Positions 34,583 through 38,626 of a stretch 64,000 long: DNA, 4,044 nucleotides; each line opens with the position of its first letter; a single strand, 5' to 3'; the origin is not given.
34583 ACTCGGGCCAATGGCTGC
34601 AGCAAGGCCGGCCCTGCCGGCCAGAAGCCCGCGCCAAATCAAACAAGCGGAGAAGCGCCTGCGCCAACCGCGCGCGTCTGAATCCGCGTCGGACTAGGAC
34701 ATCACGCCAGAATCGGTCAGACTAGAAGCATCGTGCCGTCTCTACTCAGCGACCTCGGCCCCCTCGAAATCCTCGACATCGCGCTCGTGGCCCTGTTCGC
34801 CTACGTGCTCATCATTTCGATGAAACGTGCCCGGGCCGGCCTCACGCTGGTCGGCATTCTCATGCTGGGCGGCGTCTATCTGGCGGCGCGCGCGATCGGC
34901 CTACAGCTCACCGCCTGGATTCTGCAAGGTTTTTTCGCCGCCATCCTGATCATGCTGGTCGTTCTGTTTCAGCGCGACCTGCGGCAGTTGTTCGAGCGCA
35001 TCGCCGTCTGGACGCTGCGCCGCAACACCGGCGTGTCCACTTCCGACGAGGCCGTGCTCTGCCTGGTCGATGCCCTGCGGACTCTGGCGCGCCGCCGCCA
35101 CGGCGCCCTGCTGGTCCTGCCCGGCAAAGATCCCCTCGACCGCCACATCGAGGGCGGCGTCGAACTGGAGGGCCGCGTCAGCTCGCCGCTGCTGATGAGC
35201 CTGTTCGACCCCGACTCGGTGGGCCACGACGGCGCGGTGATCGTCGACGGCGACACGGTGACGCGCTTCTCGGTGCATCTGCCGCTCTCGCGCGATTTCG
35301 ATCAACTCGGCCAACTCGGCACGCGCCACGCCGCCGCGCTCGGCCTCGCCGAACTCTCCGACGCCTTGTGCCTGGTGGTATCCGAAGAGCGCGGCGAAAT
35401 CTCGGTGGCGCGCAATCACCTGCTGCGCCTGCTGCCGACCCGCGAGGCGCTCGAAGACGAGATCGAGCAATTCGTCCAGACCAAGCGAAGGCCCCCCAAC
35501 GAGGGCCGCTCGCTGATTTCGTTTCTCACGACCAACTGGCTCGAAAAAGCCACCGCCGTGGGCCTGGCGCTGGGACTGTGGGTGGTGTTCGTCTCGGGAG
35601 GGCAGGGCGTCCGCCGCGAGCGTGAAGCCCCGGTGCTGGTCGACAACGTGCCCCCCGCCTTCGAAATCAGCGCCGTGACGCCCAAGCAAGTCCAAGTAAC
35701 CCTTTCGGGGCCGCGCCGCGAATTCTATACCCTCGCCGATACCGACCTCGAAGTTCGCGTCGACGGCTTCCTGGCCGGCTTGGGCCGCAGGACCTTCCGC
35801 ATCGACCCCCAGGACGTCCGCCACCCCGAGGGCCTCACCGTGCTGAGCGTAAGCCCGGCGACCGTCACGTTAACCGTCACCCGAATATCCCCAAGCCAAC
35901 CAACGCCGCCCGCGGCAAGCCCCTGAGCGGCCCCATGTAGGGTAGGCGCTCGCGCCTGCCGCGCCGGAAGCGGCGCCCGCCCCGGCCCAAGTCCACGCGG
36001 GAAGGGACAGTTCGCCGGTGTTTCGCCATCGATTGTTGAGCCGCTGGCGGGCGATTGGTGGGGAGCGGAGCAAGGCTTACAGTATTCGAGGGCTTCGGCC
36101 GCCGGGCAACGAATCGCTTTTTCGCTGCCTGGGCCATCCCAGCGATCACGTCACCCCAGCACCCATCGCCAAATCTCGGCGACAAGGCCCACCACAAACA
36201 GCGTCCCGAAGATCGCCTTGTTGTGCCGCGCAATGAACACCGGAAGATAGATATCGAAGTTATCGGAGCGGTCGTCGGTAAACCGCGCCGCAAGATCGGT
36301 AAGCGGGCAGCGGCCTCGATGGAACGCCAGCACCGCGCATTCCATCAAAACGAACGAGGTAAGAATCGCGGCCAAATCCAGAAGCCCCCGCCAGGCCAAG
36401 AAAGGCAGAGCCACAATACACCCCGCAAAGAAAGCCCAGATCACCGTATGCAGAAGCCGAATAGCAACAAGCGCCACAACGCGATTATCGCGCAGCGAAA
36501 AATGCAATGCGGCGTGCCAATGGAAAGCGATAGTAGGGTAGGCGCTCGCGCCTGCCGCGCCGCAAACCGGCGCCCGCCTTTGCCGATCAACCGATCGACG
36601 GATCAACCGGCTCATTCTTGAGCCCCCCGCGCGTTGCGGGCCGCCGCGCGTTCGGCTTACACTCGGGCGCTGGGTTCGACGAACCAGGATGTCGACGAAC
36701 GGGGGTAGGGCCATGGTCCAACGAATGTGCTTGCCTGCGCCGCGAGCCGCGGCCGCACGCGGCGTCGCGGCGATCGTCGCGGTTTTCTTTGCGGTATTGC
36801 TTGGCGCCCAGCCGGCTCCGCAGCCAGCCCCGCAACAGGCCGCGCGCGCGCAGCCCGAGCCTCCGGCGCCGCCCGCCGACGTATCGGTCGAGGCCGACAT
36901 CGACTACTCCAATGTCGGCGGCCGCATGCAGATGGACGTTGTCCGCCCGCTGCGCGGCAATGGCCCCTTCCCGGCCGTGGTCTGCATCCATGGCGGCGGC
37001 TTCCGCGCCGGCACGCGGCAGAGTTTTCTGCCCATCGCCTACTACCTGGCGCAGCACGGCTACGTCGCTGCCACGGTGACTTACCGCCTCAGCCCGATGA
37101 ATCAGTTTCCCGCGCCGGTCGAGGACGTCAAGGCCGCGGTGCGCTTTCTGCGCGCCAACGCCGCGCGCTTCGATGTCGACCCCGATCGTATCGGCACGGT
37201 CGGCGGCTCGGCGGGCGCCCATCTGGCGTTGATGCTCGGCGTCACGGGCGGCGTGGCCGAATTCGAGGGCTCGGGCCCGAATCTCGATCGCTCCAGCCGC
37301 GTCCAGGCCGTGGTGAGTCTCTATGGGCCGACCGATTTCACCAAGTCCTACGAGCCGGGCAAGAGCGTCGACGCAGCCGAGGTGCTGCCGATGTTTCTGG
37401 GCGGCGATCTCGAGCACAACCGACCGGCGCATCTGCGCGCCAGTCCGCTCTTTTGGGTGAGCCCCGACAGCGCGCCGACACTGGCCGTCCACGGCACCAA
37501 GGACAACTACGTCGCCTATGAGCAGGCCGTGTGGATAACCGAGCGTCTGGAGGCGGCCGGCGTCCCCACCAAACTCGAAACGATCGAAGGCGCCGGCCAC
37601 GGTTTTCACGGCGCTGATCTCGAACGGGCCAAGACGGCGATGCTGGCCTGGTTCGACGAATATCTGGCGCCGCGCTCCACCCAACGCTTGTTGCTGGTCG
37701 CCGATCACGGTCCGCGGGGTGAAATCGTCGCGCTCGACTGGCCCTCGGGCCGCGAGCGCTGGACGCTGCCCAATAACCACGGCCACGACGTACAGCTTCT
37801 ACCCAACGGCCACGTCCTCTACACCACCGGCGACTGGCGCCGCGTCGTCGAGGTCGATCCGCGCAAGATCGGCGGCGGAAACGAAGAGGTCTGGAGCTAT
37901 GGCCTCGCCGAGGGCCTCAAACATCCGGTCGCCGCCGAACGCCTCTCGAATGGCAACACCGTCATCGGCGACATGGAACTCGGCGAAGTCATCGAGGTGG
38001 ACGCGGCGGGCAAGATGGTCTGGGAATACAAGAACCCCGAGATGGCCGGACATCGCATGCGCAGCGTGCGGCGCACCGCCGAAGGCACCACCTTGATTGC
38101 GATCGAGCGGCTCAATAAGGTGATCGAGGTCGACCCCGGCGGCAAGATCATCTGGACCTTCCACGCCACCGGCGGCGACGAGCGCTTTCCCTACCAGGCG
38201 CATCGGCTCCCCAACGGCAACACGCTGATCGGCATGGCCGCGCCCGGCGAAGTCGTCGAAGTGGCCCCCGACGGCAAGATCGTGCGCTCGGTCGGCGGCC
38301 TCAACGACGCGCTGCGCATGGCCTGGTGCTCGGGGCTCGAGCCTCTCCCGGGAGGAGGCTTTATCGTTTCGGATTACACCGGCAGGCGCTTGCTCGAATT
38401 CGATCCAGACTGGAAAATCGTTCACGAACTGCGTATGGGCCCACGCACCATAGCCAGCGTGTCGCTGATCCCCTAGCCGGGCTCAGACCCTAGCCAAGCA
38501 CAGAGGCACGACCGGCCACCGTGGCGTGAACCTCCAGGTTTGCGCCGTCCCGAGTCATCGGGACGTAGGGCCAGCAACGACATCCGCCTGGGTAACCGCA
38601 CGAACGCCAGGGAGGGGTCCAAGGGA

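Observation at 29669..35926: Hypothesis: a c-di-AMP-linked envelope module (stress operon with CBS sensor, sortase pair, CdaA-YbbR) in 6.3 kb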

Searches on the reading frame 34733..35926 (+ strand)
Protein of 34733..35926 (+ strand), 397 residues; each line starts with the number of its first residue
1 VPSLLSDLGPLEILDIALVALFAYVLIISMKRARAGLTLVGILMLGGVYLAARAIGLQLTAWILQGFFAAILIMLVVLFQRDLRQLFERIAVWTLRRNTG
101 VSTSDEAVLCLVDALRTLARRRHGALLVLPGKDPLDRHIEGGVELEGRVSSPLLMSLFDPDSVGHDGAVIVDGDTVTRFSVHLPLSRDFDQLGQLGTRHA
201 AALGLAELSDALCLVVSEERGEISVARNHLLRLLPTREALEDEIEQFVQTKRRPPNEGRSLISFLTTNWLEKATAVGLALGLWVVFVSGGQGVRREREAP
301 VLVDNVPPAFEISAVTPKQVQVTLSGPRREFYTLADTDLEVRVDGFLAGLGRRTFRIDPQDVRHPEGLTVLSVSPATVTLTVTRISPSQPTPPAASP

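Call 4: search_protein_families(library=pfam, proteins=[window:34733-35926:+], max_evalue=0.01)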
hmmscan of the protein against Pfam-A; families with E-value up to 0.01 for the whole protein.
window:34733-35926:+ (397 aa): 3 families
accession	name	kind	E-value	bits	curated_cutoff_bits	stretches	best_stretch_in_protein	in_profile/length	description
PF02457.21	DAC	-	7.5e-33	113.1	27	1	113-228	2-116/119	DisA bacterial checkpoint controller nucleotide-binding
PF19293.4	CdaA_N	-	4.5e-06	27.2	23.8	1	12-82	9-80/81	CdaA N-terminal transmembrane domain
PF07949.17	YbbR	-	4.9e-05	24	22.3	1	301-382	7-81/81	YbbR-like protein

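Call 5: search_protein_families(library=ncbifam, proteins=[window:34733-35926:+], max_evalue=0.01)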
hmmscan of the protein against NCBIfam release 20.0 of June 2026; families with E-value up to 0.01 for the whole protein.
window:34733-35926:+ (397 aa): 4 families
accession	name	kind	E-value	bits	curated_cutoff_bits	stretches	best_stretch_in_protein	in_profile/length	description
TIGR00159.1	TIGR00159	equivalog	6.4e-50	169.8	188.8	1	12-247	13-250/254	diadenylate cyclase CdaA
NF038328.1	c-di-AMP_CdaS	exception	2.6e-32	112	225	1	110-229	66-185/191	sporulation-specific diadenylate cyclase CdaS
NF038327.1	c-di-AMP_CdaM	exception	4.3e-24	85.1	225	1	68-248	9-193/196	diadenylate cyclase CdaM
NF010009.0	PRK13482.1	equivalog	1.8e-07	30.7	201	1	113-253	24-160/357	DNA integrity scanning diadenylate cyclase DisA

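Call 15: find_related_loci(query=window:34733-35926:+, collection=genome_contigs, flank=10000)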
Query window:34733-35926:+ (397 aa) in genome_contigs; peptide patterns used: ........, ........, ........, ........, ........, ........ (x = any residue, [..] = any of these).
252 stretches matched a pattern, but none encodes a relative of the query by tblastn (E <= 1e-3).

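Call 16: find_homologous_proteins(query=window:34733-35926:+, max_evalue=1e-10)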
Query window:34733-35926:+ (397 aa): 4500 proteins with E <= 1e-10 among 8000 candidates; the best 120 are listed.
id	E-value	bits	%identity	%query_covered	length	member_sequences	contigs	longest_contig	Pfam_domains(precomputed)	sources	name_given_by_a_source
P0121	5.0e-211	719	84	99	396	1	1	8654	PF02457.22,PF19293.5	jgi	jgi:diadenylate cyclase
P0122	2.1e-209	713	83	99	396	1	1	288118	PF02457.22,PF19293.5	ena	-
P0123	1.1e-180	619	72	99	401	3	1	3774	PF02457.22,PF07949.18,PF19293.5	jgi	jgi:diadenylate cyclase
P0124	3.0e-179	614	72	100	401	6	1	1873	PF02457.22,PF19293.5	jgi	jgi:uncharacterized protein (TIGR00159 family)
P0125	3.9e-179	614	71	100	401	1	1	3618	PF02457.22,PF19293.5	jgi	jgi:diadenylate cyclase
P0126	1.2e-176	606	72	100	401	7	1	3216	PF02457.22,PF19293.5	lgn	-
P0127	2.1e-176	605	71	99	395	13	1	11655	PF02457.22,PF19293.5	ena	-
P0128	1.2e-174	599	69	99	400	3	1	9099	PF02457.22,PF07949.18,PF19293.5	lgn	-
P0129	1.5e-172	592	68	99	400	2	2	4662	PF02457.22,PF07949.18,PF19293.5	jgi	jgi:uncharacterized protein (TIGR00159 family)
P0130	7.3e-169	580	67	98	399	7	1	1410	PF02457.22,PF19293.5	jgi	jgi:uncharacterized protein (TIGR00159 family)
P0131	1.2e-167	576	68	98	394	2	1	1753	PF02457.22,PF19293.5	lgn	-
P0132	7.1e-167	573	66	99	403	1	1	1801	PF02457.22,PF07949.18,PF19293.5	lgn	-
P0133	1.0e-163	563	67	97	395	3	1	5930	PF02457.22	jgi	jgi:uncharacterized protein (TIGR00159 family)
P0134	2.1e-159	549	66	98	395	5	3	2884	PF02457.22,PF19293.5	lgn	-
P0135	3.1e-142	492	73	78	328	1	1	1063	PF02457.22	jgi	jgi:hypothetical protein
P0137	2.5e-129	450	73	73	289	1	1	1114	PF02457.22,PF19293.5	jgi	jgi:uncharacterized protein (TIGR00159 family)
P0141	3.4e-120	420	52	98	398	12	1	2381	PF02457.22,PF19293.5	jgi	jgi:uncharacterized protein (TIGR00159 family)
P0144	5.0e-119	416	53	97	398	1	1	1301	PF02457.22,PF19293.5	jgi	jgi:uncharacterized protein (TIGR00159 family)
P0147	9.4e-118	412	51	98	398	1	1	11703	PF02457.22,PF19293.5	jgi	jgi:uncharacterized protein (TIGR00159 family)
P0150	1.1e-117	412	51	98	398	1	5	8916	PF02457.22,PF19293.5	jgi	jgi:uncharacterized protein (TIGR00159 family)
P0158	9.6e-116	405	51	98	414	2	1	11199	PF02457.22,PF19293.5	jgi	jgi:uncharacterized protein (TIGR00159 family)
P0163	1.2e-113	398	52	94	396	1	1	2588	PF02457.22,PF19293.5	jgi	jgi:uncharacterized protein (TIGR00159 family)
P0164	1.6e-113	398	51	98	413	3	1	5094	PF02457.22,PF19293.5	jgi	jgi:uncharacterized protein (TIGR00159 family)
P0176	3.5e-112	393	51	94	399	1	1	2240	PF02457.22,PF19293.5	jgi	jgi:uncharacterized protein (TIGR00159 family)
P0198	2.6e-111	391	52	97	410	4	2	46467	PF02457.22,PF19293.5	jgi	jgi:uncharacterized protein (TIGR00159 family)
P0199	2.7e-111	391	49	95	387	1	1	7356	PF02457.22,PF19293.5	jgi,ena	jgi:uncharacterized protein (TIGR00159 family)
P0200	2.8e-111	390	47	97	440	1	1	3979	PF02457.22,PF19293.5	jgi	jgi:uncharacterized protein (TIGR00159 family)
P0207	7.4e-111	389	49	96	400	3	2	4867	PF02457.22,PF19293.5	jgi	jgi:uncharacterized protein (TIGR00159 family)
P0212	1.2e-110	388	48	98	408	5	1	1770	PF02457.22,PF19293.5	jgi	jgi:uncharacterized protein (TIGR00159 family)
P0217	1.5e-110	388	49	94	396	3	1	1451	PF02457.22,PF19293.5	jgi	jgi:uncharacterized protein (TIGR00159 family)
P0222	2.3e-110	387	49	94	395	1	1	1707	PF02457.22,PF19293.5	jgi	jgi:uncharacterized protein (TIGR00159 family)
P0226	2.6e-110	387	48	98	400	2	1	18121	PF02457.22,PF19293.5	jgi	jgi:uncharacterized protein (TIGR00159 family)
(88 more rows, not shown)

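Call 17: find_encoding_contigs(protein=P0122, flank=10000, max_places=1)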
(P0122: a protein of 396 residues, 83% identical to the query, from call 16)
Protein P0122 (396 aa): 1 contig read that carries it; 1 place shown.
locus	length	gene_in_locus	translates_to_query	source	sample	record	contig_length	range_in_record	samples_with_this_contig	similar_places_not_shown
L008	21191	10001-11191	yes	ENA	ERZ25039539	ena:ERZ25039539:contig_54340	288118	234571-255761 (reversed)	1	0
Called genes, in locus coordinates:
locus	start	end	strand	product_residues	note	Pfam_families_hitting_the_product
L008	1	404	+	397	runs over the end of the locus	PF06439:3keto-disac_hyd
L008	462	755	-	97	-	PF08734:GYD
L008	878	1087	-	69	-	PF00196:GerE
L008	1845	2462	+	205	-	PF00675:Peptidase_M16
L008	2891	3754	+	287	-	-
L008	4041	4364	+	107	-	PF05193:Peptidase_M16_C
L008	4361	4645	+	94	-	-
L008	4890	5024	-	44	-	-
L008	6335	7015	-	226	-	PF11181:YflT (faint), PF11821:ActD (faint)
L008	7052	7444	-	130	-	PF04972:BON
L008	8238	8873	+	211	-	-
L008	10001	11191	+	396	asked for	PF19293:CdaA_N (weak), PF02457:DAC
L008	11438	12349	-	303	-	PF04055:Radical_SAM, PF13186:SPASM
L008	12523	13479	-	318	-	PF01979:Amidohydro_1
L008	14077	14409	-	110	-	-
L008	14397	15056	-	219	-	PF02470:MlaD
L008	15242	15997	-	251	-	PF00005:ABC_tran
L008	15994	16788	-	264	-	PF02405:MlaE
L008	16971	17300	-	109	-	PF01740:STAS, PF13466:STAS_2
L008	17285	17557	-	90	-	PF13581:HATPase_c_2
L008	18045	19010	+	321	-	-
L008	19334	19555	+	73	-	-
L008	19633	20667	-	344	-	-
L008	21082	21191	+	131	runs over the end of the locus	-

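Call 19: find_related_loci(query=A2, collection=genome_contigs, flank=10000)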
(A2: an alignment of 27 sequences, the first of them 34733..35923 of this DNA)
Query A2 (397 aa) in genome_contigs; peptide patterns used: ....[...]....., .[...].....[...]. (x = any residue, [..] = any of these).
600 stretches matched a pattern (row limit reached: there are more); 591 encode a relative of the query (tblastn E <= 1e-3); the best 80 are kept; 80 distinct loci.
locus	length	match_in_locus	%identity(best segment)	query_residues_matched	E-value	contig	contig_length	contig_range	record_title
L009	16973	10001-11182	67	3-397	8e-166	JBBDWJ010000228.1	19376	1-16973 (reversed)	MAG: Bryobacterales bacterium isolate LejiaD_62_10 Lejia_D_4546_length_19376_cov_6, whole genome shotgun sequence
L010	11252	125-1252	50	12-386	4e-118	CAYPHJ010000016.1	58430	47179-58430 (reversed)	MAG TPA_asm: uncultured Syntrophobacteraceae bacterium isolate SRP217488_co1_39 genome assembly, contig: NODE_166_length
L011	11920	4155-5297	48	12-391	1e-111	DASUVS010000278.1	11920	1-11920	MAG TPA_asm: Candidatus Binatia bacterium isolate SMAG_U1821 k141_551068, whole genome shotgun sequence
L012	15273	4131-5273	45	12-389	1e-108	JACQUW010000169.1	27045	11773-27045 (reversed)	MAG: Deltaproteobacteria bacterium isolate NC_groundwater_1447_Ag_S-0.65um_55_23 S_p65_S5_coassembly_k141_2082397, whole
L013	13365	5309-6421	47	12-382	1e-106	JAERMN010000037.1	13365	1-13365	MAG: Deltaproteobacteria bacterium isolate CoA_1_bin.89 scaffold_1683, whole genome shotgun sequence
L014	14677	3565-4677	47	12-382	8e-107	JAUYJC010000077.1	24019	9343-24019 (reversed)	MAG: Deltaproteobacteria bacterium isolate C24_metabat.bin.121_sub C24_k141_152921, whole genome shotgun sequence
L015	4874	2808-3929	48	12-385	4e-106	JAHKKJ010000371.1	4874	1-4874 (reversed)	MAG: Deltaproteobacteria bacterium isolate CR_Sed_300A_bin.10 scaffold_1056, whole genome shotgun sequence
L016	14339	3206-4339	46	7-384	1e-104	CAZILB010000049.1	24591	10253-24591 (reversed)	MAG TPA_asm: uncultured Syntrophobacter sp. isolate SRP217488_co1_161 genome assembly, contig: NODE_1095_length_24591_co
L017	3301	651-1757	53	12-382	3e-105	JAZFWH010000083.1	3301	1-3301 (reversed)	MAG: Myxococcota bacterium isolate BS3bin.41 BS3bin.41_83, whole genome shotgun sequence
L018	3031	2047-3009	51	12-332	5e-103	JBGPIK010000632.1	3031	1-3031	MAG: Candidatus Binatia bacterium isolate OBJ_0618_7090110_336 k141_1478477_length_3031_cov_16.9972, whole genome shotgu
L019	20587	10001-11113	47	12-383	4e-94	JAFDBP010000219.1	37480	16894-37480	MAG: Deltaproteobacteria bacterium isolate MB1D_Bin_1 MB1D_Bin_1_MB1D_0306_000002401618, whole genome shotgun sequence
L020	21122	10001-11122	47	12-384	2e-93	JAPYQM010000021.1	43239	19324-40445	MAG: Myxococcota bacterium isolate PW2.metabat2.22_sub PW2_1080_length_43239_cov_16.141835, whole genome shotgun sequenc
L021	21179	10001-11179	41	3-394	5e-93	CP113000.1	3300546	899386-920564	MAG: Thermodesulfobacteriota bacterium isolate ORM2a chromosome, complete genome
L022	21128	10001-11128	47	8-382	5e-91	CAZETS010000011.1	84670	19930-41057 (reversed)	MAG TPA_asm: uncultured Spirochaetaceae bacterium isolate SRP077602_co10_279 genome assembly, contig: NODE_645_length_84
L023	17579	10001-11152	41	1-382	5e-91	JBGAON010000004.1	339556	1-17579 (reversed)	MAG: Elusimicrobiota bacterium isolate MAG_MBR_H10.43 MBRH10-43_opera_contig_117, whole genome shotgun sequence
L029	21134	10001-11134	46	1-380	1e-87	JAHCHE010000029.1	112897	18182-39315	MAG: Bryobacteraceae bacterium isolate TGS_ACI2 ACI2_29, whole genome shotgun sequence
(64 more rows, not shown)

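Call 38: find_encoding_contigs(protein=P0127, flank=10000, max_places=1)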
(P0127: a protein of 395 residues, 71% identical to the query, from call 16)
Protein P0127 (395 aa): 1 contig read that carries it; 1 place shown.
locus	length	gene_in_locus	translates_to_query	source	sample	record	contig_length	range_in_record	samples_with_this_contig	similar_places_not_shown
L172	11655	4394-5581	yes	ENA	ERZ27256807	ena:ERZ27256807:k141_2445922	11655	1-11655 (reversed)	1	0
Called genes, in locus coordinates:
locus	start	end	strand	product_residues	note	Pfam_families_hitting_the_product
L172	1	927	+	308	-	?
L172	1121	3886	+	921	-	PF00691:OmpA, PF17963:Big_9, PF18911:PKD_4, PF00801:PKD (faint), PF21027:Sde0182_C (faint), PF22352:K319L-like_PKD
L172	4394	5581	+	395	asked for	PF19293:CdaA_N (weak), PF02457:DAC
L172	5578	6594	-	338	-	PF24827:AstE_AspA_cat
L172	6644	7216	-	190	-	-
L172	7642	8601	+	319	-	PF17170:DUF5128 (faint), PF01436:NHL (faint), PF08450:SGL (faint)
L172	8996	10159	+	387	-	-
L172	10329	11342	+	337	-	PF04389:Peptidase_M28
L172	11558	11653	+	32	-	?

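Call 39: find_encoding_contigs(protein=P0121, flank=10000, max_places=1)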
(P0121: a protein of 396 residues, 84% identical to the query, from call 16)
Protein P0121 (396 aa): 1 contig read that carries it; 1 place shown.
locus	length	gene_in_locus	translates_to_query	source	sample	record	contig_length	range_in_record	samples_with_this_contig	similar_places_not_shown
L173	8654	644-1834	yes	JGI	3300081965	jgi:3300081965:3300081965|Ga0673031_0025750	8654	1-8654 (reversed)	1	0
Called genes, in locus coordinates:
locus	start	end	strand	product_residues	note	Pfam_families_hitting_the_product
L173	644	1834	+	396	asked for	PF19293:CdaA_N (weak), PF02457:DAC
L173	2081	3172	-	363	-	PF04055:Radical_SAM, PF13353:Fer4_12 (weak), PF13186:SPASM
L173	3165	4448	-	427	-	PF01979:Amidohydro_1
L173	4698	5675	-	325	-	PF06103:DUF948 (faint), PF02470:MlaD, PF07464:ApoLp-III (faint), PF01442:Apolipoprotein (faint), PF28544:Helical_needle (faint), PF06009: (faint)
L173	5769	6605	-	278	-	PF00005:ABC_tran, PF13304:AAA_21 (faint)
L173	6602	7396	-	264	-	PF02405:MlaE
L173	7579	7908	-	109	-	PF01740:STAS, PF13466:STAS_2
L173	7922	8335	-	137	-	PF13581:HATPase_c_2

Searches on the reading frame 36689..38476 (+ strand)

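Call 4: search_protein_families(library=pfam, proteins=[window:36689-38476:+], max_evalue=0.01)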
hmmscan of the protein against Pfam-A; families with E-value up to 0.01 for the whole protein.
window:36689-38476:+ (595 aa): 10 families
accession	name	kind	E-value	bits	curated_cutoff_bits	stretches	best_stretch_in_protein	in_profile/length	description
PF20434.5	BD-FAE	-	3.8e-53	180.6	26.8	1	82-287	1-215/215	BD-FAE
PF07859.19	Abhydrolase_3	-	8e-25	88.3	25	1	97-307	1-209/210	alpha/beta hydrolase fold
PF00326.27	Peptidase_S9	-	6.4e-14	52.4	22.6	1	242-327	126-211/213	Prolyl oligopeptidase family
PF22701.2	Mala_s_1-like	-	1.5e-09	38.3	27.5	1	435-574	23-159/195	Mal s 1 allergenic protein-like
PF00135.34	COesterase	-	2.3e-09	37.2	27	1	82-183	88-200/515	Carboxylesterase family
PF14269.12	Arylsulfotran_2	-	2.7e-09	37.3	27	0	417-449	268-300/301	Arylsulfotransferase (ASST)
PF13360.13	PQQ_2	-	4.8e-09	36.6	27.6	1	343-490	2-143/233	Outer membrane protein assembly factor BamB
PF01738.24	DLH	-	1.7e-07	31.5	21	1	261-318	143-203/217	Dienelactone hydrolase family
PF05935.17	Arylsulfotrans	-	1.4e-05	24.7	24.2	1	433-517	29-110/374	Arylsulfotransferase (ASST)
PF02129.25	Peptidase_S15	-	0.0016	18.7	23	0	77-185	2-114/262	X-Pro dipeptidyl-peptidase (S15 family)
